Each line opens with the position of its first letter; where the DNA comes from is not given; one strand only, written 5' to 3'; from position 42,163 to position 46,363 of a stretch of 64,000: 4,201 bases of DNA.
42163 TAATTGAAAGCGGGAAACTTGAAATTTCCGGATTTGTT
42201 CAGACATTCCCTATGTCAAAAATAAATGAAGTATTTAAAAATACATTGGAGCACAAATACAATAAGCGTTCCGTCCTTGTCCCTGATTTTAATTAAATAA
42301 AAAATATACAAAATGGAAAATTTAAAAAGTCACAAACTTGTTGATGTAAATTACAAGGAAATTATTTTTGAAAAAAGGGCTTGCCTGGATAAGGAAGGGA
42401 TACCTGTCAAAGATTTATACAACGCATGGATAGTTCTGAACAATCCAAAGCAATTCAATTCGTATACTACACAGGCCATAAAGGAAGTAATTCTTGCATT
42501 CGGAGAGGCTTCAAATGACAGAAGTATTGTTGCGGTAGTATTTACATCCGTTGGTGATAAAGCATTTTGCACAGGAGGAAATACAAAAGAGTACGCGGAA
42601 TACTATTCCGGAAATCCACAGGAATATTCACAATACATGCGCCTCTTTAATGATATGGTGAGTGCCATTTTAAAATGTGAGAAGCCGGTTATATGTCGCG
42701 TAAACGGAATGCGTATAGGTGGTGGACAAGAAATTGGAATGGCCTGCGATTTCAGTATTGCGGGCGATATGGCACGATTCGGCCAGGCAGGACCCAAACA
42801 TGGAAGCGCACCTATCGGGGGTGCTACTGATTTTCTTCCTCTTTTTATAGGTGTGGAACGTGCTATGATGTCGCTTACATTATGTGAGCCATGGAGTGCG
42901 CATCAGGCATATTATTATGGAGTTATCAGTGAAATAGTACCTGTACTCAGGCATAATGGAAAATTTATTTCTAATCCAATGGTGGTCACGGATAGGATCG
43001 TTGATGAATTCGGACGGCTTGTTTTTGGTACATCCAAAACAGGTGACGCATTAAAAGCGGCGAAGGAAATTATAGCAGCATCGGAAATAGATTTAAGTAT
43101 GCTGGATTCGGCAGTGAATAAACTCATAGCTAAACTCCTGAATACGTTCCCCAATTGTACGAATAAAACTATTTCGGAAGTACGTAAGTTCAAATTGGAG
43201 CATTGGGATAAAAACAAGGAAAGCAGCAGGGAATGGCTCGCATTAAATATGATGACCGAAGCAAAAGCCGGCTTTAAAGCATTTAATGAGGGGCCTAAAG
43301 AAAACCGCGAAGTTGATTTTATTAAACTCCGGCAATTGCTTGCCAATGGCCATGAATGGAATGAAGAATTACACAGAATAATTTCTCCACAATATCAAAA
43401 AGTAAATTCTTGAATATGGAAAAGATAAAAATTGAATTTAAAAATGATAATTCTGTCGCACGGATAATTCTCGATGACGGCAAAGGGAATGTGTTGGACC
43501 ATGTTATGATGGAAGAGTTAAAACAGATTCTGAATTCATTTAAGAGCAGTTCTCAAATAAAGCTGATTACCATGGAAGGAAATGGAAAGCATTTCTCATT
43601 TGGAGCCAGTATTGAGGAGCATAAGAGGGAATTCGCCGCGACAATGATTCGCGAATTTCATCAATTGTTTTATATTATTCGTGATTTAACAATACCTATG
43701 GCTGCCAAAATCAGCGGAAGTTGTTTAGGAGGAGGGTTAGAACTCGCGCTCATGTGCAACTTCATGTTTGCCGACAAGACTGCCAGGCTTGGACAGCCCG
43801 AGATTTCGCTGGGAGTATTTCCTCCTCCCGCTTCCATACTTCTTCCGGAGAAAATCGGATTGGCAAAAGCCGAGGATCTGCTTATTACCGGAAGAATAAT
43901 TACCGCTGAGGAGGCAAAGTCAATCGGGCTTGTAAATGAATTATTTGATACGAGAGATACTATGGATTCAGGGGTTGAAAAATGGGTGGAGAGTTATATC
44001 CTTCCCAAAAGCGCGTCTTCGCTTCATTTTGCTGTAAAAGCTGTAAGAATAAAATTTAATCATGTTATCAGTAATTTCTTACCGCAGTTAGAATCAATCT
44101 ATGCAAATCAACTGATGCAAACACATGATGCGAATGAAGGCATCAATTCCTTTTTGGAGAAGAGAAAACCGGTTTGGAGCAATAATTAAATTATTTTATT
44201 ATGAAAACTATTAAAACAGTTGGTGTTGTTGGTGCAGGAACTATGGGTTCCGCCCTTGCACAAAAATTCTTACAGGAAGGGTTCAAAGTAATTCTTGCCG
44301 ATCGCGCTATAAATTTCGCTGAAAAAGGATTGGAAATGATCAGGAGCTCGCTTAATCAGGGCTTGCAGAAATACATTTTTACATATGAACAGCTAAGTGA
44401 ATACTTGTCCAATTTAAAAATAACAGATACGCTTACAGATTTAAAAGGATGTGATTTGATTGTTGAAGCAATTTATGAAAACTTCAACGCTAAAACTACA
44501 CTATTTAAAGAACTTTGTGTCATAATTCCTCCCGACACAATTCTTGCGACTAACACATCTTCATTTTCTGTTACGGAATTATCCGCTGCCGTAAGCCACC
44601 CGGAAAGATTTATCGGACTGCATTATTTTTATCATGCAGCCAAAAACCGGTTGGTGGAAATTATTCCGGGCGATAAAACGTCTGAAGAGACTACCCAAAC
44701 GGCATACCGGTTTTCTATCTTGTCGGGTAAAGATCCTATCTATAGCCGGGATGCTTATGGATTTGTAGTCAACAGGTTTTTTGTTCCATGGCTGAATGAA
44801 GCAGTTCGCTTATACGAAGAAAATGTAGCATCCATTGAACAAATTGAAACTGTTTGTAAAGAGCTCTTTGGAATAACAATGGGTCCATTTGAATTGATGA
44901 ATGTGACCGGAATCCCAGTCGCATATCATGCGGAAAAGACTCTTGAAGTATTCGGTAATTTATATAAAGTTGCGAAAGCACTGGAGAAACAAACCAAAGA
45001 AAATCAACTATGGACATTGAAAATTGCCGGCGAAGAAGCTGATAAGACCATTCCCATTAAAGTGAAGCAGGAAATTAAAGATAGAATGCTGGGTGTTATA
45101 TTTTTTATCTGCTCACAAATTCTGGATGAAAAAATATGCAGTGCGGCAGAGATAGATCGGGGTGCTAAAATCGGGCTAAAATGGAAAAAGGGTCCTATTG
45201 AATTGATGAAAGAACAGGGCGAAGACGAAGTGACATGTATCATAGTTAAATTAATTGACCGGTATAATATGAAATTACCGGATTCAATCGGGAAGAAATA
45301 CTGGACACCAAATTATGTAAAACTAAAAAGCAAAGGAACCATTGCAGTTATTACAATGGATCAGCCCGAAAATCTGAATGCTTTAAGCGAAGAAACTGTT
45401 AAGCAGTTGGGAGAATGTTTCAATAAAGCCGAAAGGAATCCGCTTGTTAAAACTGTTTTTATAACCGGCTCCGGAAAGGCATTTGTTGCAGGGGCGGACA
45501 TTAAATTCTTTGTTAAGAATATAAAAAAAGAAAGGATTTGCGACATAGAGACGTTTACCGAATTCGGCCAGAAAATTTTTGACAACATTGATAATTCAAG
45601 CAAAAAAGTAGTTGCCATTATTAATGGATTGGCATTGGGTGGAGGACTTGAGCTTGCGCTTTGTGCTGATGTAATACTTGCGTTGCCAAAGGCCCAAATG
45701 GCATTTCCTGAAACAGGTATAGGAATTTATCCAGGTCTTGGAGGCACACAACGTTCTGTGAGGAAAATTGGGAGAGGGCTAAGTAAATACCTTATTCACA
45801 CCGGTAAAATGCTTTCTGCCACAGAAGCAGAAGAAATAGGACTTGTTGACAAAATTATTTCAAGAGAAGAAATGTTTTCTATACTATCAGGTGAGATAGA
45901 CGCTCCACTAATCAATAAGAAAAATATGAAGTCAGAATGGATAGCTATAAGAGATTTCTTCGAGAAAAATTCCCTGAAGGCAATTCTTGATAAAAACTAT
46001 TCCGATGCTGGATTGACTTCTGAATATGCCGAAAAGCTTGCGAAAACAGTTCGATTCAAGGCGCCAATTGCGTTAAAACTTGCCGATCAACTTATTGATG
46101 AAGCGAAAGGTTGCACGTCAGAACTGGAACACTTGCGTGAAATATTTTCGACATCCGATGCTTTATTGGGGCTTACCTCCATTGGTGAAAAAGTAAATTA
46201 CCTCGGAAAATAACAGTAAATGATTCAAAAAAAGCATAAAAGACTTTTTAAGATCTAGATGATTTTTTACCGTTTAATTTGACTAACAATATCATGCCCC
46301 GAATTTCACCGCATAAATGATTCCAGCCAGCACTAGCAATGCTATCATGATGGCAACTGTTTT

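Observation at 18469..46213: Near-complete Thauera-type (class I, ATP-dependent) benzoyl-CoA pathway gene set in a Bacteroidetes-like genome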

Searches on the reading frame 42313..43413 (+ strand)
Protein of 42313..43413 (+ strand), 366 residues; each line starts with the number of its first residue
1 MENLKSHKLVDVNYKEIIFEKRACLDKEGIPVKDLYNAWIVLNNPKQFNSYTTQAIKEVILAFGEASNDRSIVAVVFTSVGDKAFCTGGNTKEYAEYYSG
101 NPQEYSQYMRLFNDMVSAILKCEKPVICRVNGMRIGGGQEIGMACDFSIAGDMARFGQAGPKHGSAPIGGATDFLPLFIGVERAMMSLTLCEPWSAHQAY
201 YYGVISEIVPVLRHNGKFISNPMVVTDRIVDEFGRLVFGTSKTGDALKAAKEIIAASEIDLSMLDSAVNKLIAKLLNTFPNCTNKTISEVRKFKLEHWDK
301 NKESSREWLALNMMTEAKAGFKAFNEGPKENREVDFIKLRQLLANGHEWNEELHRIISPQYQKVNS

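Call 4: search_protein_families(library=pfam, proteins=[window:42313-43413:+])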
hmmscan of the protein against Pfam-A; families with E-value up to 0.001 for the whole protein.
window:42313-43413:+ (366 aa): 2 families
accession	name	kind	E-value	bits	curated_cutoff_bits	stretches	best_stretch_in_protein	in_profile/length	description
PF00378.25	ECH_1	-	6.5e-40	137.5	27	1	39-211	8-176/251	Enoyl-CoA hydratase/isomerase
PF16113.10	ECH_2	-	2.4e-20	73.8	27.2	1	39-209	3-172/335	Enoyl-CoA hydratase/isomerase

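Call 5: search_protein_families(library=ncbifam, proteins=[window:42313-43413:+], max_evalue=0.00001)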
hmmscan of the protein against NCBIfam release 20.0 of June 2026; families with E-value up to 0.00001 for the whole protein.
window:42313-43413:+ (366 aa): 66 families (the best 25 are shown)
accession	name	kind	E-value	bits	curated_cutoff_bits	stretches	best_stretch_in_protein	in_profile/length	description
TIGR03200.1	dearomat_oah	equivalog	6.8e-178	591.2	464.45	1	5-354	2-356/360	6-oxocyclohex-1-ene-1-carbonyl-CoA hydratase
TIGR03210.1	badI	equivalog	1.1e-34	119.9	467.6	1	38-211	13-182/256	2-ketocyclohexanecarboxyl-CoA hydrolase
NF005637.0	PRK07396.1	equivalog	1.4e-33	116.5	380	1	38-212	24-196/273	1,4-dihydroxy-2-naphthoyl-CoA synthase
TIGR01929.1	menB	equivalog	1.4e-30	106.7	342.7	1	38-213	14-187/259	1,4-dihydroxy-2-naphthoyl-CoA synthase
NF046063.1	oxepin_alt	equivalog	6.6e-29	101.1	300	1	40-210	13-182/254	oxepin-CoA hydrolase, alternative type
NF004475.0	PRK05809.1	subfamily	1.6e-28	99.9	394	1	37-210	14-184/260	short-chain-enoyl-CoA hydratase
NF004840.0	PRK06190.1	equivalog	1.4e-27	96.9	253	1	40-211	17-184/260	enoyl-CoA hydratase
NF051848.1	EnCoAHydtEchA19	equivalog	3.4e-27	95.6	400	1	40-211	13-183/258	enoyl-CoA hydratase EchA19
NF006699.0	PRK09245.1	subfamily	6.6e-26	91.1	354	1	40-229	16-205/266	crotonase/enoyl-CoA hydratase family protein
NF005802.0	PRK07657.1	equivalog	7.2e-26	91.3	363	1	38-213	15-187/260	enoyl-CoA hydratase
NF004634.0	PRK05980.1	equivalog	1.1e-25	90.5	375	1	38-211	14-188/263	crotonase/enoyl-CoA hydratase family protein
TIGR02280.1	PaaB1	equivalog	2.1e-25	89.7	345.15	1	40-209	12-179/256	2-(1,2-epoxy-1,2-dihydrophenyl)acetyl-CoA isomerase PaaG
NF005700.0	PRK07511.1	subfamily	4.4e-25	88.7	274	1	40-209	16-184/260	enoyl-CoA hydratase family protein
NF004517.0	PRK05862.1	equivalog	9.8e-25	87.5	396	1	38-211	15-182/257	enoyl-CoA hydratase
NF042430.2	EnCoAhydt_DpgD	equivalog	2.9e-24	85.9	400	1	38-211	8-183/258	enoyl-CoA-hydratase DpgD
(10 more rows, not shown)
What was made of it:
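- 42313..43413 (+): oah: 6-oxocyclohex-1-ene-1-carbonyl-CoA hydrolase (ring cleavage). TIGR03200 591 bits, above the 464 cut-off; BadI 120, MenB 107-117 (call 5).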

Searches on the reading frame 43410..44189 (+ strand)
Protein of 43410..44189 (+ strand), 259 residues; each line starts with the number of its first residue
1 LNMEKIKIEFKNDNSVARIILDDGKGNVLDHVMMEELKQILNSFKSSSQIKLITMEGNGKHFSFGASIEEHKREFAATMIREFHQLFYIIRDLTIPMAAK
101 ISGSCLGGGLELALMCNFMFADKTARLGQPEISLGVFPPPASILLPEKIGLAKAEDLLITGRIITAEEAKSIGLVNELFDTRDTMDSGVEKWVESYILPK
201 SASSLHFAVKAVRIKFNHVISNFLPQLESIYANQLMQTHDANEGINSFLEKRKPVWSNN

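Call 4: search_protein_families(library=pfam, proteins=[window:43410-44189:+])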
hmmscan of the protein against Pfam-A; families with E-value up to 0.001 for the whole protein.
window:43410-44189:+ (259 aa): 2 families
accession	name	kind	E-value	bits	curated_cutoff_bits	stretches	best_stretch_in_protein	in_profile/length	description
PF00378.25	ECH_1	-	5.5e-43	147.5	27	1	13-258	3-250/251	Enoyl-CoA hydratase/isomerase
PF16113.10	ECH_2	-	2.4e-20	73.7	27.2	1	25-182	11-175/335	Enoyl-CoA hydratase/isomerase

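Call 5: search_protein_families(library=ncbifam, proteins=[window:43410-44189:+], max_evalue=0.00001)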
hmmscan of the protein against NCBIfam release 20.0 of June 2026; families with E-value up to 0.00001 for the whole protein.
window:43410-44189:+ (259 aa): 70 families (the best 25 are shown)
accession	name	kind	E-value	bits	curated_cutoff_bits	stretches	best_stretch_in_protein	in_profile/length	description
TIGR03189.1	dienoyl_CoA_hyt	equivalog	1.4e-66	224.4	292.5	1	7-258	2-250/251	cyclohexa-1,5-dienecarbonyl-CoA hydratase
NF005803.0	PRK07658.1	equivalog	3.1e-45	154.6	313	1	8-258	4-256/257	enoyl-CoA hydratase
NF004517.0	PRK05862.1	equivalog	9.7e-41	140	396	1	3-258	3-256/257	enoyl-CoA hydratase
NF051848.1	EnCoAHydtEchA19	equivalog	1e-35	123.6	400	1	26-258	21-257/258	enoyl-CoA hydratase EchA19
NF006566.0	PRK09076.1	subfamily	3.6e-35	121.8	286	1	5-258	4-259/260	enoyl-CoA hydratase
NF007239.0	PRK09674.1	equivalog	6.1e-35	120.9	371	1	13-256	11-254/257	2,3-dehydroadipyl-CoA hydratase PaaF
NF004475.0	PRK05809.1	subfamily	8.9e-35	120.4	394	1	3-258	1-259/260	short-chain-enoyl-CoA hydratase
NF006007.0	PRK08138.1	subfamily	3.3e-34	118.4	355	1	6-257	9-259/261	enoyl-CoA hydratase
NF005802.0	PRK07657.1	equivalog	4.4e-34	118.2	363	1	5-257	4-258/260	enoyl-CoA hydratase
NF006008.0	PRK08139.1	equivalog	4.2e-33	115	313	1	8-258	13-265/266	enoyl-CoA hydratase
NF004795.0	PRK06143.1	subfamily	1.2e-32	113.5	283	1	7-195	11-202/260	enoyl-CoA hydratase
NF042430.2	EnCoAhydt_DpgD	equivalog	4.6e-32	111.5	400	1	12-258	3-257/258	enoyl-CoA-hydratase DpgD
NF005675.0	PRK07468.1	equivalog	6.3e-32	111.3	350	1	3-258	3-261/262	crotonase/enoyl-CoA hydratase family protein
NF005804.0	PRK07659.1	equivalog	1.5e-30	106.6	311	1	5-258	5-259/260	enoyl-CoA hydratase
NF004781.0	PRK06127.1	subfamily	5e-30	105.1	291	1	6-257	11-267/269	enoyl-CoA hydratase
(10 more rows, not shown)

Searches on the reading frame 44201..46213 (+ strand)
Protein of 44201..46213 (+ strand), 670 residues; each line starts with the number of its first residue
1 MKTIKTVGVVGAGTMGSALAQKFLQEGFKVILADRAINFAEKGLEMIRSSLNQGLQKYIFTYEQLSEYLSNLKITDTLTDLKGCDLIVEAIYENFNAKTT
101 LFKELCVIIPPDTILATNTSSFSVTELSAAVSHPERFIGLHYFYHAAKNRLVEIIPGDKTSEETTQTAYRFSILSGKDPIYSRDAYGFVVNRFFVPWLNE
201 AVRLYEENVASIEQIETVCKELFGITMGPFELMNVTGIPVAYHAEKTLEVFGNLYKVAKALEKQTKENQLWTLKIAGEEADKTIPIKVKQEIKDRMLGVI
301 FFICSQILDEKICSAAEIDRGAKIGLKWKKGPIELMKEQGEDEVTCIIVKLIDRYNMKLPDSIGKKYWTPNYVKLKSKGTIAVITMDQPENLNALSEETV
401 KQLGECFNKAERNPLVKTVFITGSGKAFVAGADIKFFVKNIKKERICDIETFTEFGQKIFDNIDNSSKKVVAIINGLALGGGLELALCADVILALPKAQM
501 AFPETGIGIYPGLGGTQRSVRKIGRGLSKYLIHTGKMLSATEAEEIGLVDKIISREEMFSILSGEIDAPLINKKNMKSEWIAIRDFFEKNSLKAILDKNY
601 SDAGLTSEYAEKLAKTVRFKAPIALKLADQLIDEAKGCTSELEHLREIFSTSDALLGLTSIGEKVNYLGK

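Call 4: search_protein_families(library=pfam, proteins=[window:44201-46213:+])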
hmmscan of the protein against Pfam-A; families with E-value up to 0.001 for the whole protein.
window:44201-46213:+ (670 aa): 7 families
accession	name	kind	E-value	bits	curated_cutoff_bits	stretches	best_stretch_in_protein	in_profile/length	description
PF02737.24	3HCDH_N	-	1.3e-51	175.6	22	1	6-184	1-179/180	3-hydroxyacyl-CoA dehydrogenase, NAD binding domain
PF00378.25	ECH_1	-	1.5e-44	152.6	27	1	378-559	3-180/251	Enoyl-CoA hydratase/isomerase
PF16113.10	ECH_2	-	7.7e-39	134.5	27.2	1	382-645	2-285/335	Enoyl-CoA hydratase/isomerase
PF00725.27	3HCDH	-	3e-24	85.8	22.1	1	187-268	1-84/97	3-hydroxyacyl-CoA dehydrogenase, C-terminal domain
PF03446.21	NAD_binding_2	-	8.3e-05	23.1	21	1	6-43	1-38/161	NAD binding domain of 6-phosphogluconate dehydrogenase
PF03807.23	F420_oxidored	-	0.00014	22.8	21.6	1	6-45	1-42/94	NADP oxidoreductase coenzyme F420-dependent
PF02826.25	2-Hacid_dh_C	-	0.00064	19.6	25.1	0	5-38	37-70/178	D-isomer specific 2-hydroxyacid dehydrogenase, NAD binding domain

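Call 12: search_protein_families(library=ncbifam, proteins=[window:44201-46213:+], max_evalue=1e-10)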
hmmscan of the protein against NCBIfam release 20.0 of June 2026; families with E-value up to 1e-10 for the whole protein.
window:44201-46213:+ (670 aa): 83 families (the best 25 are shown)
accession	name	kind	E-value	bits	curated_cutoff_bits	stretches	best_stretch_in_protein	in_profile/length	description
NF008727.0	PRK11730.1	equivalog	7.1e-88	295.7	870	2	2-248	311-556/717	fatty acid oxidation complex subunit alpha FadB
NF008363.0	PRK11154.1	equivalog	6e-82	275.9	869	2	2-267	307-572/708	fatty acid oxidation complex subunit alpha FadJ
NF006124.0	PRK08268.1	subfamily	2.1e-76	258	508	1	2-245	5-248/507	3-hydroxyacyl-CoA dehydrogenase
TIGR02437.1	FadB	equivalog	8.4e-75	252.5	933.55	2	2-247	311-555/714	fatty acid oxidation complex subunit alpha FadB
TIGR02441.1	fa_ox_alpha_mit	equivalog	2e-74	251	964.65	2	2-253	333-583/737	fatty acid oxidation complex subunit alpha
TIGR02440.1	FadJ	equivalog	6.1e-69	233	968.45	2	2-263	302-563/699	fatty acid oxidation complex subunit alpha FadJ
NF004474.0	PRK05808.1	subfamily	2.5e-64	217.3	408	1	3-242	2-241/283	3-hydroxybutyryl-CoA dehydrogenase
NF004699.0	PRK06035.1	equivalog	6.5e-60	202.8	500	1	3-247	2-249/294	3-hydroxyacyl-CoA dehydrogenase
NF005875.0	PRK07819.1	subfamily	1.1e-54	185.8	319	1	2-251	3-255/287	3-hydroxybutyryl-CoA dehydrogenase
NF004475.0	PRK05809.1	subfamily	7.6e-54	182.9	394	1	372-560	5-190/260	short-chain-enoyl-CoA hydratase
TIGR02279.1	PaaC-3OHAcCoADH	equivalog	2.7e-53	181.6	669.4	1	3-255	4-254/503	3-hydroxyacyl-CoA dehydrogenase PaaH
NF005715.0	PRK07530.1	equivalog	9.6e-53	179.4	420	1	2-239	2-239/292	3-hydroxybutyryl-CoA dehydrogenase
NF006722.0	PRK09260.1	equivalog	6.6e-48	163.4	429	1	4-266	2-266/289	3-hydroxyacyl-CoA dehydrogenase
NF052272.1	Staph_FadB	exception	3.9e-47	160.9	999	2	3-263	2-270/752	3-hydroxyacyl-CoA dehydrogenase/crotonase FadB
NF005803.0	PRK07658.1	equivalog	6.6e-45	153.5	313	1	372-559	3-186/257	enoyl-CoA hydratase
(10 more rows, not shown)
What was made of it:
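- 44201..46213 (+): 3-hydroxyacyl-CoA dehydrogenase / enoyl-CoA hydratase fusion (beta-oxidation). Pfam/NCBIfam (calls 4, 12).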

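Call 78: search_solved_structures(query=window:44201-46213:+, max_evalue=1e-20)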
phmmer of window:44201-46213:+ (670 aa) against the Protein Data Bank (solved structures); distinct sequences matched with E-value up to 1e-20: 82 (the best 60 are shown).
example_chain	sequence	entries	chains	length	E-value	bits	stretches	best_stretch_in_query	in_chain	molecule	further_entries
6tnm_A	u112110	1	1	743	1.7e-62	215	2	2-248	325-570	Fatty acid oxidation complex subunit alpha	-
5zqz_A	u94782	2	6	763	4.8e-62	213.6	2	2-254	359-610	Trifunctional enzyme subunit alpha, mitochondrial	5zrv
6dv2_G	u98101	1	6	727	6.8e-62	213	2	2-254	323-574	Trifunctional enzyme subunit alpha, mitochondrial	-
1wdk_A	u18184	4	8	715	6.5e-59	203.2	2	2-247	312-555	Fatty oxidation complex alpha subunit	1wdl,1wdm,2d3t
4b3h_A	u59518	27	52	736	6.5e-58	199.9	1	3-215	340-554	FATTY ACID BETA-OXIDATION COMPLEX ALPHA-CHAIN FADB | 3-hydroxyacyl-CoA dehydrogenase | Probable fatty oxidation protein FadB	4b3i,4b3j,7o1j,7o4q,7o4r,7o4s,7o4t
7o1i_A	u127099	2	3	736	4.3e-57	197.2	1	3-215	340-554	3-hydroxyacyl-CoA dehydrogenase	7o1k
6ium_B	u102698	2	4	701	9.6e-57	196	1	3-246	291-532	Enoyl-CoA hydratase/Delta(3)-cis-delta(2)-trans-enoyl-CoA isomerase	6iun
7o1l_A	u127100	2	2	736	1.6e-56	195.3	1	3-215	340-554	3-hydroxyacyl-CoA dehydrogenase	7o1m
8bnu_C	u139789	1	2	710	6.2e-56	193.4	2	4-248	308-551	Fatty acid oxidation complex subunit alpha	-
8bnr_C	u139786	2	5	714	6.3e-56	193.3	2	4-248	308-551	Fatty acid oxidation complex subunit alpha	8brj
6ysv_A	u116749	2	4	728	6.6e-56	193.3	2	4-248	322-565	Fatty acid oxidation complex subunit alpha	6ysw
7o1g_A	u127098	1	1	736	1.1e-55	192.5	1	3-215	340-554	3-hydroxyacyl-CoA dehydrogenase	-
2x58_A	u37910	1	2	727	3.5e-54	187.6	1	4-246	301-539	PEROXISOMAL BIFUNCTIONAL ENZYME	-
28jj_A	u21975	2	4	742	3.6e-54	187.5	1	4-246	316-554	Peroxisomal bifunctional enzyme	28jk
3zw8_A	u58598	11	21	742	3.6e-54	187.5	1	4-246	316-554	PEROXISOMAL BIFUNCTIONAL ENZYME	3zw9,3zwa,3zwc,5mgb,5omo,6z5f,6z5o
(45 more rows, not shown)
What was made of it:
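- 44201..46213 (+): PDB FadB-type (call 78).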
